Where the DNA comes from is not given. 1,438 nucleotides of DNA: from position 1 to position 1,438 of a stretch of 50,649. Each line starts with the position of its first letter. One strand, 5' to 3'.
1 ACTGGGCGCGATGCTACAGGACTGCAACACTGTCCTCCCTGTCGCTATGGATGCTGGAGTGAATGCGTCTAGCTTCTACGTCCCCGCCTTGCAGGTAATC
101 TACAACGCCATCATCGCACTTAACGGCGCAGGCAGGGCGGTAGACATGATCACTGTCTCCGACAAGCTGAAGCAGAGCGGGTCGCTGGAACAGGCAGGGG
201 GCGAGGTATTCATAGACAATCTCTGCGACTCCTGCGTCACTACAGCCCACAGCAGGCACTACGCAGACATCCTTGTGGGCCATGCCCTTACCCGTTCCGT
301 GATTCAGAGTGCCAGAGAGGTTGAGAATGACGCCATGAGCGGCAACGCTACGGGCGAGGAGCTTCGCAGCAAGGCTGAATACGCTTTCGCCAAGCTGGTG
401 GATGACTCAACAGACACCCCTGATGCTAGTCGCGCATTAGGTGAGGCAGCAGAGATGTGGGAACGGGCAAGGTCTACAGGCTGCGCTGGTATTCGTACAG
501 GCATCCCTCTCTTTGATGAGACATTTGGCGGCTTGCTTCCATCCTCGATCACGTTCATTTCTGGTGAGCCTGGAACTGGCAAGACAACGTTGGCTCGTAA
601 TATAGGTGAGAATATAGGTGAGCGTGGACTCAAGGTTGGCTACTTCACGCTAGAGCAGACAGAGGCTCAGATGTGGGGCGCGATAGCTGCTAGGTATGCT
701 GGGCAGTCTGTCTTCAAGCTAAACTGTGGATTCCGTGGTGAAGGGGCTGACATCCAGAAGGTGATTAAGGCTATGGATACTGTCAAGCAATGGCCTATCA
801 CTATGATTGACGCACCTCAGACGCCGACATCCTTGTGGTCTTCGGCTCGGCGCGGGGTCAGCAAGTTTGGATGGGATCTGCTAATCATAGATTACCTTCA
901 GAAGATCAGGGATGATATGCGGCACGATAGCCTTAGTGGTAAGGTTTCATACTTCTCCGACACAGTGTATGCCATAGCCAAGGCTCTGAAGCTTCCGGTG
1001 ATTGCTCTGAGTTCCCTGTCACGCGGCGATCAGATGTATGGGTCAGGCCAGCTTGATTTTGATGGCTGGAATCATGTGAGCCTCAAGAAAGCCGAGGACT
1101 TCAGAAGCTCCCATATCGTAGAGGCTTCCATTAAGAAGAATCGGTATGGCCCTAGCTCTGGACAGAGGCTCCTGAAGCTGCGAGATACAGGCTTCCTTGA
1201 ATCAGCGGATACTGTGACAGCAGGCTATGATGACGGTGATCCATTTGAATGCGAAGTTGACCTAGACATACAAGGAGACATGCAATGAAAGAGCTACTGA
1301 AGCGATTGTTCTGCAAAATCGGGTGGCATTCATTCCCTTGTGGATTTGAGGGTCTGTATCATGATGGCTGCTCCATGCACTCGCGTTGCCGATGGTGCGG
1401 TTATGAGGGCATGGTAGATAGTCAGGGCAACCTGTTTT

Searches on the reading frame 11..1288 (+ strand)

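Call 64: search_protein_families(library=phrogs, proteins=[window:11-1288:+], max_evalue=0.01)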
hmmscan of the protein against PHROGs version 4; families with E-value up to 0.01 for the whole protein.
window:11-1288:+ (425 aa): 10 families
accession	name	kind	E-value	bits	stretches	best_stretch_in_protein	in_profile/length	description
phrog_19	-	DNA, RNA and nucleotide metabolism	2.1e-47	163.3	1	15-386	183-567/621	DnaB-like replicative helicase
phrog_239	-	DNA, RNA and nucleotide metabolism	8.2e-19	69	1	112-403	299-603/801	DNA primase/helicase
phrog_243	-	DNA, RNA and nucleotide metabolism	5.2e-14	52.8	1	162-388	21-254/273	DnaB-like replicative helicase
phrog_11530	-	unknown function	2.4e-05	25.3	1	273-339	17-83/184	-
phrog_97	-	other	3.3e-05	24.3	1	160-196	49-91/506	UvsX-like recombinase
phrog_168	-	DNA, RNA and nucleotide metabolism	0.00066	20.4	1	180-209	45-73/314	clamp loader of DNA polymerase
phrog_6891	-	other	0.0008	20.1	1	168-220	32-83/310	ATPase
phrog_5482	-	unknown function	0.0031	17.3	1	157-323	26-198/341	-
phrog_50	-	DNA, RNA and nucleotide metabolism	0.0034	17.5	1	181-214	372-405/570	DnaC-like helicase loader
phrog_5846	-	DNA, RNA and nucleotide metabolism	0.0054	17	1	176-206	37-66/380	clamp loader of DNA polymerase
